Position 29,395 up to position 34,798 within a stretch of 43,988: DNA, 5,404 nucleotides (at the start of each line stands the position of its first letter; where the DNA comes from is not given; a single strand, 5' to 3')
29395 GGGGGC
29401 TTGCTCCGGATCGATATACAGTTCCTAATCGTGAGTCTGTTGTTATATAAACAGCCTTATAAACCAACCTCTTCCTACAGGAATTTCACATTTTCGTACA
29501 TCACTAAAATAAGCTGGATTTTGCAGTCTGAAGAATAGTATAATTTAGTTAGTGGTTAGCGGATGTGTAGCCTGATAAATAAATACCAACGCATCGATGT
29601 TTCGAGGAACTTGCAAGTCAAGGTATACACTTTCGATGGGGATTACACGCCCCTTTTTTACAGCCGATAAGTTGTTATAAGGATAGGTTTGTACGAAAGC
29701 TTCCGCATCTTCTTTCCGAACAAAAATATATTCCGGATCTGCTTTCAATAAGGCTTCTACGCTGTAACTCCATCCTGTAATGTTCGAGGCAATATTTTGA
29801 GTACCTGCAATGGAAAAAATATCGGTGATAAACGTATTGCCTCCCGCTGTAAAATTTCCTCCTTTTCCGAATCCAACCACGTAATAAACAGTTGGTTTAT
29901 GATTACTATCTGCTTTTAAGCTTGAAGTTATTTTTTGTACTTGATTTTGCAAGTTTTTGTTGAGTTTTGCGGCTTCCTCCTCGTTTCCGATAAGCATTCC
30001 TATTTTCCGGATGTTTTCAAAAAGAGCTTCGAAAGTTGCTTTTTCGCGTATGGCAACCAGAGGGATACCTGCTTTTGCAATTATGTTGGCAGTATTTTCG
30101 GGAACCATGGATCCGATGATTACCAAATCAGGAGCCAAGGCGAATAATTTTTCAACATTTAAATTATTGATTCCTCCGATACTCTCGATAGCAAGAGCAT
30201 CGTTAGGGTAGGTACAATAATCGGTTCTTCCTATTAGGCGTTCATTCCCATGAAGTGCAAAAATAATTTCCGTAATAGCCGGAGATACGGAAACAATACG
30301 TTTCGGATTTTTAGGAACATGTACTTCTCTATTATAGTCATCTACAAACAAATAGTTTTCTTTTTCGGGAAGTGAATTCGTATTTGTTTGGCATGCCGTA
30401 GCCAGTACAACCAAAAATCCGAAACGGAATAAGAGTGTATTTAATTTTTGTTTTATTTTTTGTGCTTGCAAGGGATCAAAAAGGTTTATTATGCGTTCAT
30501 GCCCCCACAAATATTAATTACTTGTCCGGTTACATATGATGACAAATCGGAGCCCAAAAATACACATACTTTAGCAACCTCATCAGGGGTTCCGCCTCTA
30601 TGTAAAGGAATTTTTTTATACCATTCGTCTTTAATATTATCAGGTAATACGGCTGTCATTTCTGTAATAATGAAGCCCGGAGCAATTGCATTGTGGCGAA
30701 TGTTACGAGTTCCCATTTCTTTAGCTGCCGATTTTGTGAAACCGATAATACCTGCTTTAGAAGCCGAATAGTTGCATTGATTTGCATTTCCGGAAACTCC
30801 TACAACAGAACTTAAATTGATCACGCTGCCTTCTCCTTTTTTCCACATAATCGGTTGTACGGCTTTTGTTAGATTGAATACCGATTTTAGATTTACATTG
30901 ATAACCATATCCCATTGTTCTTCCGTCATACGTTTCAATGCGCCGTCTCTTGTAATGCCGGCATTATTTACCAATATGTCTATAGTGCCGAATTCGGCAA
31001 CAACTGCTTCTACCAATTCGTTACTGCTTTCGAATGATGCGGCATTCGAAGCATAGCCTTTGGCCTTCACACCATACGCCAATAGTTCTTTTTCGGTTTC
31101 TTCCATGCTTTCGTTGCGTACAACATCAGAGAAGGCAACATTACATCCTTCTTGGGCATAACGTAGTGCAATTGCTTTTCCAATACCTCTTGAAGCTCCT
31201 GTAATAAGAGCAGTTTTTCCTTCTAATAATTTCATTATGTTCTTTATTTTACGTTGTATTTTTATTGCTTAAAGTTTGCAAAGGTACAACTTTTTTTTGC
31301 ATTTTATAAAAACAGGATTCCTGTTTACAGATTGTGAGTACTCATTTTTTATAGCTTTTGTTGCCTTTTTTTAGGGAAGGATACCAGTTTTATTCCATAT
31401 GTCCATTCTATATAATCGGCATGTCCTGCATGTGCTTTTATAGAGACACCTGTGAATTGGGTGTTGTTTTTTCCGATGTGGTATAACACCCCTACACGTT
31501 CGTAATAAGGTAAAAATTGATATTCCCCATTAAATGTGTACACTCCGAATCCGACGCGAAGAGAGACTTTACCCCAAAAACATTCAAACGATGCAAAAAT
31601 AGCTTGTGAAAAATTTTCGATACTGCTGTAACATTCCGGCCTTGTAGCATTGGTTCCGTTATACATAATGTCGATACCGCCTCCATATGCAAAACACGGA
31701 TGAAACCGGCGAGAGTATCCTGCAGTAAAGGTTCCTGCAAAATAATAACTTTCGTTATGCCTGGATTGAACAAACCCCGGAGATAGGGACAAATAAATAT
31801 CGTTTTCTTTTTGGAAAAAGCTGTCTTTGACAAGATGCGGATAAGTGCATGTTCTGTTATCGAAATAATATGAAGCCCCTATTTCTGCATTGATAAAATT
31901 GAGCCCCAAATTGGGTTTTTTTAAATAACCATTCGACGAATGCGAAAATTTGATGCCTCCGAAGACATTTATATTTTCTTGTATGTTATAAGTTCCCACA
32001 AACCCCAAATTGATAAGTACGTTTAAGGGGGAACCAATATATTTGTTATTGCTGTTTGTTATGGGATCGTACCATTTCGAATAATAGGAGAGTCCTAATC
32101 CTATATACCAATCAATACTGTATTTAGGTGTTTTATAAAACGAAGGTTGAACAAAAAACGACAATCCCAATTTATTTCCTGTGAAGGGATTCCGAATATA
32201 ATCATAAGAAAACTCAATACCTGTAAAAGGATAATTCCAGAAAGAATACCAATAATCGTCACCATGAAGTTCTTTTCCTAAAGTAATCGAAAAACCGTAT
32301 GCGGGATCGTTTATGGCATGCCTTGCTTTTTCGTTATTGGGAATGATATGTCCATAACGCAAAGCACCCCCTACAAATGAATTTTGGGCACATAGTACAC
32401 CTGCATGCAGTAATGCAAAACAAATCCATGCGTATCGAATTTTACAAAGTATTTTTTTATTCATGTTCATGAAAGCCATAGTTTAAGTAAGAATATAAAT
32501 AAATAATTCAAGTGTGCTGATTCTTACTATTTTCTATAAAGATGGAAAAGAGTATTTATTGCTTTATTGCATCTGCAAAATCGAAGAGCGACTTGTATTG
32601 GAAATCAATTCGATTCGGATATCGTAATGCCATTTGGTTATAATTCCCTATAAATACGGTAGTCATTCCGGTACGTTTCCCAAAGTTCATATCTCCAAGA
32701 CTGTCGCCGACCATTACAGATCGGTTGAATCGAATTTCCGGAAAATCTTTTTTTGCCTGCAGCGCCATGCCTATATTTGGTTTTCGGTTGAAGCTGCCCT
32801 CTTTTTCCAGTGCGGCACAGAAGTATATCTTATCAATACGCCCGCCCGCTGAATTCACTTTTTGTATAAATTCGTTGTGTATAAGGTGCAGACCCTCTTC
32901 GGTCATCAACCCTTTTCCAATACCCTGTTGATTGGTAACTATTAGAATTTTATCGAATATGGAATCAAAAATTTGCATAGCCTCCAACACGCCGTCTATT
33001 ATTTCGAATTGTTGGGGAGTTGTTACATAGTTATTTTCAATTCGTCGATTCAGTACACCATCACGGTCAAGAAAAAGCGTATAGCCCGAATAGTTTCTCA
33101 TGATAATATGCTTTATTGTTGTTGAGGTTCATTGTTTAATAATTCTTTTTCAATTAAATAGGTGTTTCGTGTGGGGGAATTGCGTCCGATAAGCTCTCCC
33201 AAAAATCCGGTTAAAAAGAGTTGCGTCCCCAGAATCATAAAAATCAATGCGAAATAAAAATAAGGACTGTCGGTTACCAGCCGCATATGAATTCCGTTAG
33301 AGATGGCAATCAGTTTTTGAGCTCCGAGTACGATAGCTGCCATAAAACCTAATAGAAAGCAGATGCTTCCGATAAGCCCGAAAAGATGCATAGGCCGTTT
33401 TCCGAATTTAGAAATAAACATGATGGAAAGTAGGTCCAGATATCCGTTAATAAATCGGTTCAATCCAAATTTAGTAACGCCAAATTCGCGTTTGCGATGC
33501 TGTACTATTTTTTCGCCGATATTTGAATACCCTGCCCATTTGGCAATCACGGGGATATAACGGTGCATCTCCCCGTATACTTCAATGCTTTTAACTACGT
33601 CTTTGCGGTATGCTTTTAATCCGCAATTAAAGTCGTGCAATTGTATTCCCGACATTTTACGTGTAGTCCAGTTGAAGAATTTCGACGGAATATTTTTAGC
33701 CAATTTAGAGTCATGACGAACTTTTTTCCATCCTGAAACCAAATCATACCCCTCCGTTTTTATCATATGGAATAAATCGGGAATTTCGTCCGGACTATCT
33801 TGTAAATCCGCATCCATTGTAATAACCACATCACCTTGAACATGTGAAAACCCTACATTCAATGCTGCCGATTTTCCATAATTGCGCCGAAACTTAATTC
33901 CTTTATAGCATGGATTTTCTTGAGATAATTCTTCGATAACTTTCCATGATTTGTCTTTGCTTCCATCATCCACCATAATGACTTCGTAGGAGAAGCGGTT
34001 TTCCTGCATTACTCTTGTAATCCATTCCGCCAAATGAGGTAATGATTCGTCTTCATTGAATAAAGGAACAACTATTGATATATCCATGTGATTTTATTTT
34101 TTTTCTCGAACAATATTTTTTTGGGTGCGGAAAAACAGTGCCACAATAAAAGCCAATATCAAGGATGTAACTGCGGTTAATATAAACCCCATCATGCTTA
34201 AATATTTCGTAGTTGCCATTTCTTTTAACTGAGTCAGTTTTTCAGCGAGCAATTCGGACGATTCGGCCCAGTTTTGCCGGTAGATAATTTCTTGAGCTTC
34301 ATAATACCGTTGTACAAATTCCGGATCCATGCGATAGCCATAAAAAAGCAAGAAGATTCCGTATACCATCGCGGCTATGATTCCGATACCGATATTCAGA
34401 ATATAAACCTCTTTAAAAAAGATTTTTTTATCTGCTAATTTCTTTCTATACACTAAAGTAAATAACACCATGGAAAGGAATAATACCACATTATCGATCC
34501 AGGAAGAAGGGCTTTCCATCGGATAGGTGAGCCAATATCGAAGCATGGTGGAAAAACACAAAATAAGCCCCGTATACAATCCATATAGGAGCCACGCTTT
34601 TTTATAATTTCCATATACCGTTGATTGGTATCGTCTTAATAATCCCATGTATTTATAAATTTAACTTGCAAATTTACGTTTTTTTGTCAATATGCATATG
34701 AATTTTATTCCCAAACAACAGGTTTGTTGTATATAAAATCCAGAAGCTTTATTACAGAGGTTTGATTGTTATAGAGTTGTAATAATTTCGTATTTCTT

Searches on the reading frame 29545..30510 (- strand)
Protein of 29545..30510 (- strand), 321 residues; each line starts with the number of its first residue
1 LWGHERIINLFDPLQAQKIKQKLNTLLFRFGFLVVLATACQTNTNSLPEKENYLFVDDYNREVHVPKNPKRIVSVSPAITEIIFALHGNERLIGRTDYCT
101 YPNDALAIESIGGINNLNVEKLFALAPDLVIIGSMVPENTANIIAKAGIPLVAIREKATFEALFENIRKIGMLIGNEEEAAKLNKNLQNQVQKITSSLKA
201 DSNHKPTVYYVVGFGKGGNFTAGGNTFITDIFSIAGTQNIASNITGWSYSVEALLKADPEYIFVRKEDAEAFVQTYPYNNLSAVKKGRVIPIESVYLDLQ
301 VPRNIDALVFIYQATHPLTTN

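Call 9: search_protein_families(library=pfam, proteins=[window:29545-30510:-])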
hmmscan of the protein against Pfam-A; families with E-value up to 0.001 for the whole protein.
window:29545-30510:- (321 aa): 1 family
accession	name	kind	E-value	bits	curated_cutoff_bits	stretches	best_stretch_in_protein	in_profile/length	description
PF01497.23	Peripla_BP_2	-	4.2e-38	131.5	27.5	1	72-293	1-232/235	Periplasmic binding protein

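Call 11: find_encoding_contigs(protein=window:29545-30510:-, flank=6000, max_places=10)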
Protein window:29545-30510:- (321 aa): no gene with exactly this product is on record in the collection.

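Call 28: find_homologous_proteins(query=window:29545-30471:-, max_evalue=1e-30)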
Query window:29545-30471:- (308 aa): 1077 proteins with E <= 1e-30 among 2801 candidates; the best 120 are listed.
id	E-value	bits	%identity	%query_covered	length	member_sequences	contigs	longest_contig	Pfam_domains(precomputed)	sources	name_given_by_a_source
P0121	3.2e-199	678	100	100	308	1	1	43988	PF01497.24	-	-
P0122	7.5e-116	405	64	90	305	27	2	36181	PF01497.24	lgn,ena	-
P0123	7.7e-115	401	60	96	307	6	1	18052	PF01497.24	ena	-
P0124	4.5e-113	395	61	94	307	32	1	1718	PF01497.24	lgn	-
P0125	5.3e-113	395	60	94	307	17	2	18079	PF01497.24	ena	-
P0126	5.9e-113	395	60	96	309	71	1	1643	PF01497.24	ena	-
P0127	7.0e-113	395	58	98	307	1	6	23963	PF01497.24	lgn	-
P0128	2.1e-112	393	60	94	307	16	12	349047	PF01497.24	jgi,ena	-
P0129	3.3e-112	393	61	95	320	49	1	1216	PF01497.24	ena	-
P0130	3.7e-112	392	61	94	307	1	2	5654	PF01497.24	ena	-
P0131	6.6e-112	392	59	94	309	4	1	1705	PF01497.24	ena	-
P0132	7.7e-107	375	63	86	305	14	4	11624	PF01497.24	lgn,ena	-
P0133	8.6e-104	365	59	96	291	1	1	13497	PF01497.24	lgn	-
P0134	2.1e-103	364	57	95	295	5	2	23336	PF01497.24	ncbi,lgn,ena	-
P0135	3.6e-103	363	58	95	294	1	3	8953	PF01497.24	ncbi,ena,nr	ncbi:MAG: ABC transporter substrate-binding protein [Bacteroidales bacterium]|nr:ABC transporter sub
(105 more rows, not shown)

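Call 29: find_encoding_contigs(protein=P0122, flank=7000, max_places=4)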
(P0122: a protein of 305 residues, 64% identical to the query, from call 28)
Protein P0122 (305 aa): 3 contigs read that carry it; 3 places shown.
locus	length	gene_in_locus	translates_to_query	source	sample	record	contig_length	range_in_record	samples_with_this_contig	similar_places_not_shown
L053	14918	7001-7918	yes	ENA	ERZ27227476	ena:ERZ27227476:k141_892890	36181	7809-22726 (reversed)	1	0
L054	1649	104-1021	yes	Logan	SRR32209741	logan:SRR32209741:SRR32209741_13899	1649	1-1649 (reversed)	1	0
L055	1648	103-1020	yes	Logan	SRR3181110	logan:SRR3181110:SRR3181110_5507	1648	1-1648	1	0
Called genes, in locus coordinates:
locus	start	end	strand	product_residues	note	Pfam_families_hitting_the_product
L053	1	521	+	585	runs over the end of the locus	PF00501:AMP-binding, PF23562:AMP-binding_C_3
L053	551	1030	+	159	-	PF05635:23S_rRNA_IVP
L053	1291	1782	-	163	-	-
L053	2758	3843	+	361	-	PF03739:LptF_LptG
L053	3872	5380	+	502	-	PF03321:GH3, PF23571:GH3_M, PF23572:GH3_C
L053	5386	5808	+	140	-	PF02657:SufE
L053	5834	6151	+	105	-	PF01883:FeS_assembly_P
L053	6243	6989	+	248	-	PF00106:adh_short, PF08659:KR, PF13561:adh_short_C2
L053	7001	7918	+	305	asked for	PF01497:Peripla_BP_2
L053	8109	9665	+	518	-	PF09043:Lys-AminoMut_A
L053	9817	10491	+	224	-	PF13505:OMP_b-brl (weak), PF13568:OMP_b-brl_2 (weak)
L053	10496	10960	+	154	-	PF01467:CTP_transf_like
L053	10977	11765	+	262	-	PF01925:TauE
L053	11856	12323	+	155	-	-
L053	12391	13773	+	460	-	PF02129:Peptidase_S15, PF20434:BD-FAE (weak), PF00326:Peptidase_S9 (faint), PF12146:Hydrolase_4, PF08840:BAAT_C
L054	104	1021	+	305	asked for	PF01497:Peripla_BP_2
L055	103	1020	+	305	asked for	PF01497:Peripla_BP_2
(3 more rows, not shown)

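Call 30: find_encoding_contigs(protein=P0128, flank=7000, max_places=4)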
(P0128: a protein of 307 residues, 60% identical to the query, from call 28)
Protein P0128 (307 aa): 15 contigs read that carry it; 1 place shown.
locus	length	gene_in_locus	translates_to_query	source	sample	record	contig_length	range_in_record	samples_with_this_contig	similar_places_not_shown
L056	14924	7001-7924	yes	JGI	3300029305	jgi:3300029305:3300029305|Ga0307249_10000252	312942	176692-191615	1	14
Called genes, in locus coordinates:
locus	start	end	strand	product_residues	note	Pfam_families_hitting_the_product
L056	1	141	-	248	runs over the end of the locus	-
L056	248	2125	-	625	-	PF02518:HATPase_c, PF00204:DNA_gyraseB, PF01751:Toprim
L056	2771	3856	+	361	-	PF03739:LptF_LptG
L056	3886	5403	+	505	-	PF03321:GH3, PF23571:GH3_M, PF23572:GH3_C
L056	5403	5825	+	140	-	PF02657:SufE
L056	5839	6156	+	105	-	PF01883:FeS_assembly_P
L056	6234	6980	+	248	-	PF00106:adh_short, PF08659:KR, PF13561:adh_short_C2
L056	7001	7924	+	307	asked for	PF01497:Peripla_BP_2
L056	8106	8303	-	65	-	-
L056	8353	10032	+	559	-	PF00004:AAA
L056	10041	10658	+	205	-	PF05728:UPF0227 (weak)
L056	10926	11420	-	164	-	-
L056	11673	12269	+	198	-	-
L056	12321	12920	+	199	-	-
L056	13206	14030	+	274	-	-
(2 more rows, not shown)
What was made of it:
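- Relatives: those at 60-64% identity keep the fabG/btuF pair, but have a roughly 190-bp spacer followed by other genes (calls 28-30). The locus is a synteny break relative to relatives (calls 29, 30).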

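Call 49: find_encoding_contigs(protein=P0121, flank=3000, max_places=10)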
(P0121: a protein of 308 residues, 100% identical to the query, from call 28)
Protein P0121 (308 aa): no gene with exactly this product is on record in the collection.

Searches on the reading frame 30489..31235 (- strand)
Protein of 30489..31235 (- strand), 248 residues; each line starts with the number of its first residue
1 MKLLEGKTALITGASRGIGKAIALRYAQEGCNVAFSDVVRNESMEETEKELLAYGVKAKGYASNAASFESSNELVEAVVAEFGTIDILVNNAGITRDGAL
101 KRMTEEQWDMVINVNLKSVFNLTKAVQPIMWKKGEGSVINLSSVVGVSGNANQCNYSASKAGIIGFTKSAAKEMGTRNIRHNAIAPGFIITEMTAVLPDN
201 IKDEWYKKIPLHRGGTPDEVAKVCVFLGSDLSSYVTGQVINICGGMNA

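Call 9: search_protein_families(library=pfam, proteins=[window:30489-31235:-])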
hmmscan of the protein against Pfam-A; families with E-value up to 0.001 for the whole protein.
window:30489-31235:- (248 aa): 3 families
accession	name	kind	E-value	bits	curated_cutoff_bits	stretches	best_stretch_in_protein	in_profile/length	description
PF13561.12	adh_short_C2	-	2.8e-68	230.5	27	1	13-247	1-236/236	Enoyl-(Acyl carrier protein) reductase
PF00106.31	adh_short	-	1.9e-59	200.9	26.6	1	7-198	1-191/195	short chain dehydrogenase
PF08659.16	KR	-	3.5e-17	63.3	22.6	1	8-163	2-156/180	KR domain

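Call 14: find_encoding_contigs(protein=window:30489-31235:-, flank=6000, max_places=10)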
Protein window:30489-31235:- (248 aa): 2 contigs read that carry it; 2 places shown.
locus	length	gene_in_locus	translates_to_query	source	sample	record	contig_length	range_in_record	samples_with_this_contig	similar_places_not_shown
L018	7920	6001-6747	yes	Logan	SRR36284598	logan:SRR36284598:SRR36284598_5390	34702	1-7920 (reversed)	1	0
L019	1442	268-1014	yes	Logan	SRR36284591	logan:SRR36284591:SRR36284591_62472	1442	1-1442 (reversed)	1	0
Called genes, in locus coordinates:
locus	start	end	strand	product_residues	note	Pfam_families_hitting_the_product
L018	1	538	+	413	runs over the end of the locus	PF01966:HD (weak), PF19276:HD_assoc_2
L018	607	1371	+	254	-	PF23023:Anti-Pycsar_Apyc1, PF00753:Lactamase_B, PF12706:Lactamase_B_2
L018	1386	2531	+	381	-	PF13692:Glyco_trans_1_4 (weak)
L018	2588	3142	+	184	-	PF13858:DUF4199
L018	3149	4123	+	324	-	PF00535:Glycos_transf_2, PF10111:Glyco_tranf_2_2, PF13641:Glyco_tranf_2_3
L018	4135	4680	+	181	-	PF08645:PNK3P, PF13242:Hydrolase_like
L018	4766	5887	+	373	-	PF09411:PagL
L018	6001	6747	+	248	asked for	PF00106:adh_short, PF08659:KR, PF13561:adh_short_C2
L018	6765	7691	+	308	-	PF01497:Peripla_BP_2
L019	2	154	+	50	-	?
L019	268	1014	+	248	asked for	PF00106:adh_short, PF08659:KR, PF13561:adh_short_C2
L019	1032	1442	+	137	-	?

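Call 41: list_cluster_members(proteins=[window:30489-31235:-, window:23959-24648:-, window:10953-14309:-, window:17799-20906:+, window:38503-40440:+, window:36698-37939:-, window:7214-8653:+, window:246-1679:-])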
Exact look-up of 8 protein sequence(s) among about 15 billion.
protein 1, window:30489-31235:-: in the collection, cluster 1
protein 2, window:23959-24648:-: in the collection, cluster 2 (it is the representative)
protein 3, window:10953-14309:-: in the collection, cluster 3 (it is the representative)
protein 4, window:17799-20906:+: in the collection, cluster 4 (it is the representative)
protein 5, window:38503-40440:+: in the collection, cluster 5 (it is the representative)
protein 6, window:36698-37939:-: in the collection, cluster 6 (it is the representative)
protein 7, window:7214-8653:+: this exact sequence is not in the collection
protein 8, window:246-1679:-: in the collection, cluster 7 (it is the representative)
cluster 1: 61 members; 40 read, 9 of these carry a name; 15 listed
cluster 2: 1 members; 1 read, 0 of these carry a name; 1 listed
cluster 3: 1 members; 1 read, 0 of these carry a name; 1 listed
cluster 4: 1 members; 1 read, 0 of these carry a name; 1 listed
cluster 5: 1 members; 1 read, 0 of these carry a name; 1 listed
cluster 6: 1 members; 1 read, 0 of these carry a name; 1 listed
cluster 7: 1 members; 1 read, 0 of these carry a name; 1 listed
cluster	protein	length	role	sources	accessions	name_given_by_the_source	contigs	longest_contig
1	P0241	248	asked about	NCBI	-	-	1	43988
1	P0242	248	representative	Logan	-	-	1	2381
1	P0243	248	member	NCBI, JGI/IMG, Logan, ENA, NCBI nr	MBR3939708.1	MAG: 3-oxoacyl-[Bacteroidales bacterium] | 3-oxoacyl-[acyl-carrier-protein] reductase [Bacteroidales bacterium]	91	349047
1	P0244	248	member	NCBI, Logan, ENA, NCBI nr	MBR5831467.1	MAG: 3-oxoacyl-[Bacteroidales bacterium] | 3-oxoacyl-[acyl-carrier-protein] reductase [Bacteroidales bacterium]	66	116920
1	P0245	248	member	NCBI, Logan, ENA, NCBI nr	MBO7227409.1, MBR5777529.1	MAG: 3-oxoacyl-[Bacteroidales bacterium] | 3-oxoacyl-[acyl-carrier-protein] reductase [Bacteroidales bacterium]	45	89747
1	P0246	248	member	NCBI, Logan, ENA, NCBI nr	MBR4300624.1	MAG: 3-oxoacyl-[Bacteroidales bacterium] | 3-oxoacyl-[acyl-carrier-protein] reductase [Bacteroidales bacterium]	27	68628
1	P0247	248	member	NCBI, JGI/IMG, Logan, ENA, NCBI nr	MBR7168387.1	MAG: 3-oxoacyl-[Bacteroidales bacterium] | 3-oxoacyl-[acyl-carrier-protein] reductase [Bacteroidales bacterium]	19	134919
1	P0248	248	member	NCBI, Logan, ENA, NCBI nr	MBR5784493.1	MAG: 3-oxoacyl-[Bacteroidales bacterium] | 3-oxoacyl-[acyl-carrier-protein] reductase [Bacteroidales bacterium]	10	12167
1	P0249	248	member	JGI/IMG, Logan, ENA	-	3-oxoacyl-[acyl-carrier protein] reductase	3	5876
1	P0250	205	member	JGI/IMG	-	3-oxoacyl-[acyl-carrier protein] reductase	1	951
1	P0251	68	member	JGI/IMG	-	3-oxoacyl-[acyl-carrier protein] reductase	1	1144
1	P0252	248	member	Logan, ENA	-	-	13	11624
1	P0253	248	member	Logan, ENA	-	-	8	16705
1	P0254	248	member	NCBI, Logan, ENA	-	-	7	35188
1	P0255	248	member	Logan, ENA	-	-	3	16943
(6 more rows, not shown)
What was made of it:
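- The window is a MAG-type NCBI contig (call 41).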

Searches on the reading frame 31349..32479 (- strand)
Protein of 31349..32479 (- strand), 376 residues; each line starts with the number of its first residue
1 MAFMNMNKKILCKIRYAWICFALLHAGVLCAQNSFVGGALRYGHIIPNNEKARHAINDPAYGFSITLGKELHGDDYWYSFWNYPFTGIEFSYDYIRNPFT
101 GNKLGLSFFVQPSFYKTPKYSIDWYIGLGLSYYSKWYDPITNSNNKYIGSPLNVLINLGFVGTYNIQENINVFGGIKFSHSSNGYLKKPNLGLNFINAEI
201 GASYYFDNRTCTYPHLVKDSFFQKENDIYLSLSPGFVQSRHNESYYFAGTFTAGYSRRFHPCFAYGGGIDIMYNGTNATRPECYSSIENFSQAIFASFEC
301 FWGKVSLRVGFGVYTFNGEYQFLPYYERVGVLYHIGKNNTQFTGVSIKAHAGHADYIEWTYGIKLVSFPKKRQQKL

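Call 9: search_protein_families(library=pfam, proteins=[window:31349-32479:-])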
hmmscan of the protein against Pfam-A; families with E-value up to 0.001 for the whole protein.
window:31349-32479:- (376 aa): 1 family
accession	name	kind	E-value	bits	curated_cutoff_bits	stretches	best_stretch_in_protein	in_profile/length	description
PF09411.16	PagL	-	9.3e-12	45.7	23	1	69-201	9-134/136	Lipid A 3-O-deacylase (PagL)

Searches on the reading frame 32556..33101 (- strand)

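Call 9: search_protein_families(library=pfam, proteins=[window:32556-33101:-])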
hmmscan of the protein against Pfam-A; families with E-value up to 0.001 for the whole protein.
window:32556-33101:- (181 aa): 3 families
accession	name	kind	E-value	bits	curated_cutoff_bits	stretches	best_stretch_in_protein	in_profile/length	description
PF08645.17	PNK3P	-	9.2e-09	35.7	22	1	23-146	18-131/161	Polynucleotide kinase 3 phosphatase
PF13242.12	Hydrolase_like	-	6.9e-08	32.7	22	1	106-172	3-72/75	HAD-hyrolase-like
PF13419.12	HAD_2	-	8.1e-05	23.2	23.8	1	93-150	121-177/178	Haloacid dehalogenase-like hydrolase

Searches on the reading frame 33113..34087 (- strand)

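Call 9: search_protein_families(library=pfam, proteins=[window:33113-34087:-])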
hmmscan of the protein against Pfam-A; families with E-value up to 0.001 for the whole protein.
window:33113-34087:- (324 aa): 4 families
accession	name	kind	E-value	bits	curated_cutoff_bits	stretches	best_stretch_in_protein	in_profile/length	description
PF00535.33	Glycos_transf_2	-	9.1e-33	114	23.3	1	4-167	1-166/168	Glycosyl transferase family 2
PF10111.15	Glyco_tranf_2_2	-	3.9e-10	40.1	27.3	1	4-110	1-107/276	Glycosyltransferase like family 2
PF13641.12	Glyco_tranf_2_3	-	1.2e-08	35.7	27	1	3-146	3-149/230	Glycosyltransferase like family 2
PF13506.12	Glyco_transf_21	-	0.00031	20.7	21.7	1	72-155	18-101/174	Glycosyl transferase family 21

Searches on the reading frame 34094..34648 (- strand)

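Call 46: search_protein_families(library=pfam, max_evalue=0.00001, proteins=[window:34094-34648:-])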
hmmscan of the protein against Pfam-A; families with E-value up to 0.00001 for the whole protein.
window:34094-34648:- (184 aa): 1 family
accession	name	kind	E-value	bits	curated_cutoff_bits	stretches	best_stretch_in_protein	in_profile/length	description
PF13858.11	DUF4199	-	1.3e-15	58.7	32.3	1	22-174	2-164/165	Protein of unknown function (DUF4199)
